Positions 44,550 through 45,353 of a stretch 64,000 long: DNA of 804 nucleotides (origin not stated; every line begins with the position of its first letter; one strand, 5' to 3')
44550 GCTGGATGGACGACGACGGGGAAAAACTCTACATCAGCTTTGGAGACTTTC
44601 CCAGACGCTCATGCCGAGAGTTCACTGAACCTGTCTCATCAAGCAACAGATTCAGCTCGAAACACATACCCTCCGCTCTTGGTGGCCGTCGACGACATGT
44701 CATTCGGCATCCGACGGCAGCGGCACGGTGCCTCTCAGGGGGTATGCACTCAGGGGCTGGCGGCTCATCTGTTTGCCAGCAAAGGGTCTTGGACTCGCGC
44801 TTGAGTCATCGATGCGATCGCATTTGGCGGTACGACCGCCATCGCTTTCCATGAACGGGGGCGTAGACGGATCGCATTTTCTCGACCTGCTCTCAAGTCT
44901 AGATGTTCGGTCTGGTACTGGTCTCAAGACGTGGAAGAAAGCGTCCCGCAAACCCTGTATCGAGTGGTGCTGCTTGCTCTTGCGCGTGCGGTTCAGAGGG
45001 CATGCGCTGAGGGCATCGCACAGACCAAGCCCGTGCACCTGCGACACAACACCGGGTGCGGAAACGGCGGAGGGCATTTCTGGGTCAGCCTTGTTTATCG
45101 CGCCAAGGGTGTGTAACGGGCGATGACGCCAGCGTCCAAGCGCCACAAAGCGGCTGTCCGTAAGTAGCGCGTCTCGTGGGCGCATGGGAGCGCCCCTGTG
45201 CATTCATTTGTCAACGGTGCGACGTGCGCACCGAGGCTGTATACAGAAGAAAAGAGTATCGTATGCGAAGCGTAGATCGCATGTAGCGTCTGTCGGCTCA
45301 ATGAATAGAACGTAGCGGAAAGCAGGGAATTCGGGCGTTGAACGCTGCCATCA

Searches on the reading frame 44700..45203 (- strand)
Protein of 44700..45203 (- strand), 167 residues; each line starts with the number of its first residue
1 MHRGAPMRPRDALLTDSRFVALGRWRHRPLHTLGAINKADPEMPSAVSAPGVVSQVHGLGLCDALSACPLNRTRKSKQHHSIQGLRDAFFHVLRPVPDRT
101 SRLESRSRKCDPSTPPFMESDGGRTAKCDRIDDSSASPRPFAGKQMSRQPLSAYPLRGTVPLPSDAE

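Call 5: search_protein_families(library=pfam, proteins=[window:44700-45203:-], max_evalue=0.01)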
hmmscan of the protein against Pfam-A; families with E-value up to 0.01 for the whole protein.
window:44700-45203:- (167 aa): 0 families

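Call 62: search_protein_representatives(protein=window:44700-45203:-)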
Query: 167 residues. Proteins with E-value up to 0.001 (for the whole library): 3; up to 1e-10: 1; up to 1e-30: 1. The best 3 are listed.
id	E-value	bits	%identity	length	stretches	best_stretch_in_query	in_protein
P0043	7.8e-100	348.0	95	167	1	1-167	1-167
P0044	3.9e-09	52.9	34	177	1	22-151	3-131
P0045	1.3e-04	38.2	26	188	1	11-155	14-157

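Call 65: find_encoding_contigs(protein=P0044, flank=10000, max_places=8)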
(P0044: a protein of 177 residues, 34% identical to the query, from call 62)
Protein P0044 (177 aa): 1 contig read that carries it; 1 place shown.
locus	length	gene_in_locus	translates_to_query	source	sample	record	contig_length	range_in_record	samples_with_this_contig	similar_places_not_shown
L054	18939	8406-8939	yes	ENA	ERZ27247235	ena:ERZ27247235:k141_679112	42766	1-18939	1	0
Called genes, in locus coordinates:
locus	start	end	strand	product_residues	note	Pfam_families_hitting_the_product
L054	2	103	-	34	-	?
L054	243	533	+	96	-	-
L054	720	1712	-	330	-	PF13527:Acetyltransf_9, PF00583:Acetyltransf_1, PF13673:Acetyltransf_10 (weak), PF13508:Acetyltransf_7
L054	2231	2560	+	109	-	-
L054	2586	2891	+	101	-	-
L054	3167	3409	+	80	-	-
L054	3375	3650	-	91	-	-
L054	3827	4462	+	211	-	PF10634:Iron_transport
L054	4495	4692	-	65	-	-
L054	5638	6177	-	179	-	-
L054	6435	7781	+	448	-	PF22241:PSMD12-CSN4_N, PF01399:PCI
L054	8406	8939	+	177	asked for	-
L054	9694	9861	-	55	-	-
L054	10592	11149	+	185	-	PF14489:QueF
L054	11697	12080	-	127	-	-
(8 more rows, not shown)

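Call 79: find_encoding_contigs(protein=P0045, flank=10000, max_places=5)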
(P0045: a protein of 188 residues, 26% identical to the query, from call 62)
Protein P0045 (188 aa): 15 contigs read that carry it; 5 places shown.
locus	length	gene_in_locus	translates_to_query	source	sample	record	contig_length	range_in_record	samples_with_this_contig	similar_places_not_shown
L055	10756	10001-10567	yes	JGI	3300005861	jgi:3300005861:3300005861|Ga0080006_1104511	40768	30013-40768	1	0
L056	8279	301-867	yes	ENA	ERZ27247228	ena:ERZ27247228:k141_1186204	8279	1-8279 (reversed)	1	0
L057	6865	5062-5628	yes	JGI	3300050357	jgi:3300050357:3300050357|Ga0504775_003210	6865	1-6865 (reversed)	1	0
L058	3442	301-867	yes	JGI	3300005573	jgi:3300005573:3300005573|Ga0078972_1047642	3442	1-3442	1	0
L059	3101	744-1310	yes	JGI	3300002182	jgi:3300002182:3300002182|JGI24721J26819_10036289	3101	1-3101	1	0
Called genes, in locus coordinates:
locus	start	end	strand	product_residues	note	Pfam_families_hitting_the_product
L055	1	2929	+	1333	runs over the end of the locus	PF13191:AAA_16 (faint), PF00004:AAA, PF07728:AAA_5 (faint), PF20720:nSTAND3 (faint), PF17862:AAA_lid_3, PF00439:Bromodomain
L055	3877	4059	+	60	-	-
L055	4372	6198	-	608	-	PF13418:Beta-prop_TYW4 (faint), PF24681:Kelch_KLHDC2_KLHL20_DRC7, PF24981:Beta-prop_ATRN-LZTR1, PF13415:Beta-prop_FBX42, PF13854:Kelch_HCF (weak), PF24681:Kelch_KLHDC2_KLHL20_DRC7, PF13415:Beta-prop_FBX42, PF24681:Kelch_KLHDC2_KLHL20_DRC7 (weak), +2 more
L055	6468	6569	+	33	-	-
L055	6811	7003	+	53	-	-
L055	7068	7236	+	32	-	-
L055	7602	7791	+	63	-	-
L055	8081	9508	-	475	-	PF12265:CAF1C_H4-bd, PF24807:WD40_CDC20-Fz, PF23775:Beta-prop_RIG_2nd, PF24796:WDR55, PF25175:Beta-prop_WDR5, PF23381:Beta-prop_IFT122_1st, PF23609:Beta-prop_EIPR1, PF25173:Beta-prop_WDR3_1st, +9 more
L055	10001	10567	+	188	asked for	-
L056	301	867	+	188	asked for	-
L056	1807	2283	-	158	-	PF02580:Tyr_Deacylase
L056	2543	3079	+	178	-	PF10502:Peptidase_S26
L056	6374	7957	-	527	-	PF23310:TPR_27 (faint), PF08238:Sel1 (faint)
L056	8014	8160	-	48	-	-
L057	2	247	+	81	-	?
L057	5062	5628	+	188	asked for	-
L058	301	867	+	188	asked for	-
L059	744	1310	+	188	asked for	-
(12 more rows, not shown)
